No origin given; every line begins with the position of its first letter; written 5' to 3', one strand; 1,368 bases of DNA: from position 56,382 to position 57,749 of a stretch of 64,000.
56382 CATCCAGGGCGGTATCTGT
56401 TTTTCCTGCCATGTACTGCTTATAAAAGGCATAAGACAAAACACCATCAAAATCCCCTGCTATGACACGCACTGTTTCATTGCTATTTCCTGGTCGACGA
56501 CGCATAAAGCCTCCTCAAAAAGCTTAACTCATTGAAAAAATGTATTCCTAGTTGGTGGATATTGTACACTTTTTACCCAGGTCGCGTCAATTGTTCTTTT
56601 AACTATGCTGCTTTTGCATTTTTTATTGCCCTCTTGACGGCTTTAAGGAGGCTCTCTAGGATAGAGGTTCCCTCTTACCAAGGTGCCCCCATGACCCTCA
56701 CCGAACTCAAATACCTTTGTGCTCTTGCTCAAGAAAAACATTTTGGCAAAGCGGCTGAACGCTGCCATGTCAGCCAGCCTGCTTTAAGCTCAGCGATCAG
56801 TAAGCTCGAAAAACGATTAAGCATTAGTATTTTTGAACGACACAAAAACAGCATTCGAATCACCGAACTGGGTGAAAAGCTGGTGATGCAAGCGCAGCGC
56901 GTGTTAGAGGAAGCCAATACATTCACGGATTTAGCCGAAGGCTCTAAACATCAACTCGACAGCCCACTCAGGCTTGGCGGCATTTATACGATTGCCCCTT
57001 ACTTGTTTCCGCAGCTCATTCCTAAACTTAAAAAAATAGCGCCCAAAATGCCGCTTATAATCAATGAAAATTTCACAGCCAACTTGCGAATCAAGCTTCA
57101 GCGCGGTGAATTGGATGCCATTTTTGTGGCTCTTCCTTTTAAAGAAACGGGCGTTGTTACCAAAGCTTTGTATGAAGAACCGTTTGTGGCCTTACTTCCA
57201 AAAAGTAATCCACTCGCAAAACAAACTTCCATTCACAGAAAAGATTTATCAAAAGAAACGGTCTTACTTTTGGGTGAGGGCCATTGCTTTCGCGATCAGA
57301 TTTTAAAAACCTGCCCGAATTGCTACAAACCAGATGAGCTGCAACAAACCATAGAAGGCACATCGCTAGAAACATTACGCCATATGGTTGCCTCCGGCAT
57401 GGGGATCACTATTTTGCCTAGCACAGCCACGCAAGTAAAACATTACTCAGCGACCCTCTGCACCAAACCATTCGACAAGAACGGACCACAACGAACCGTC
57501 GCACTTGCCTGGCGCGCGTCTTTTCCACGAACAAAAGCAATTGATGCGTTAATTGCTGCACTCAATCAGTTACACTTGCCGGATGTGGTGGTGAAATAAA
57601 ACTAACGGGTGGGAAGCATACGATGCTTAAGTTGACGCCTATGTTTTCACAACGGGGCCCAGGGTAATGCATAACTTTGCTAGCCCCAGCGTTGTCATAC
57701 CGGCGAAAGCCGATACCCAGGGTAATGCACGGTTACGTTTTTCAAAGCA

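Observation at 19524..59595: Very dense family of dispersed palindromic REP/MITE-like repeats occupying most accessory intergenic spaces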

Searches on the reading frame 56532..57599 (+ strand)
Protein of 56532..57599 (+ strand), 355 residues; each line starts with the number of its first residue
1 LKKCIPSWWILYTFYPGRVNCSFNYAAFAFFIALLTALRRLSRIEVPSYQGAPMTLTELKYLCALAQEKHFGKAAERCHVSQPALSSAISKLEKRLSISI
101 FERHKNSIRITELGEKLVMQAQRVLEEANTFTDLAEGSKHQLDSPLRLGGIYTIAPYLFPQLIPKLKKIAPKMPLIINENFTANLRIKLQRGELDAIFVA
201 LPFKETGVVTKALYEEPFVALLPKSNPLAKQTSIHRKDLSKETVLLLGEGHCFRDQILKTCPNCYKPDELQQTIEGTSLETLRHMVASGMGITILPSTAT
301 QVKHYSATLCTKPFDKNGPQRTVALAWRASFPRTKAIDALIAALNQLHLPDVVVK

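Call 59: search_protein_families(library=pfam, max_evalue=0.001, proteins=[window:56532-57599:+])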
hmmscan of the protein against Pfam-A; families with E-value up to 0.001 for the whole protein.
window:56532-57599:+ (355 aa): 2 families
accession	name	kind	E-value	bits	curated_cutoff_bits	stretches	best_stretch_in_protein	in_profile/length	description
PF03466.25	LysR_substrate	-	6.5e-41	140.5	28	1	141-346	3-206/209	LysR substrate binding domain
PF00126.33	HTH_1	-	2.7e-18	66.1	26.6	1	56-115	1-60/60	Bacterial regulatory helix-turn-helix protein, lysR family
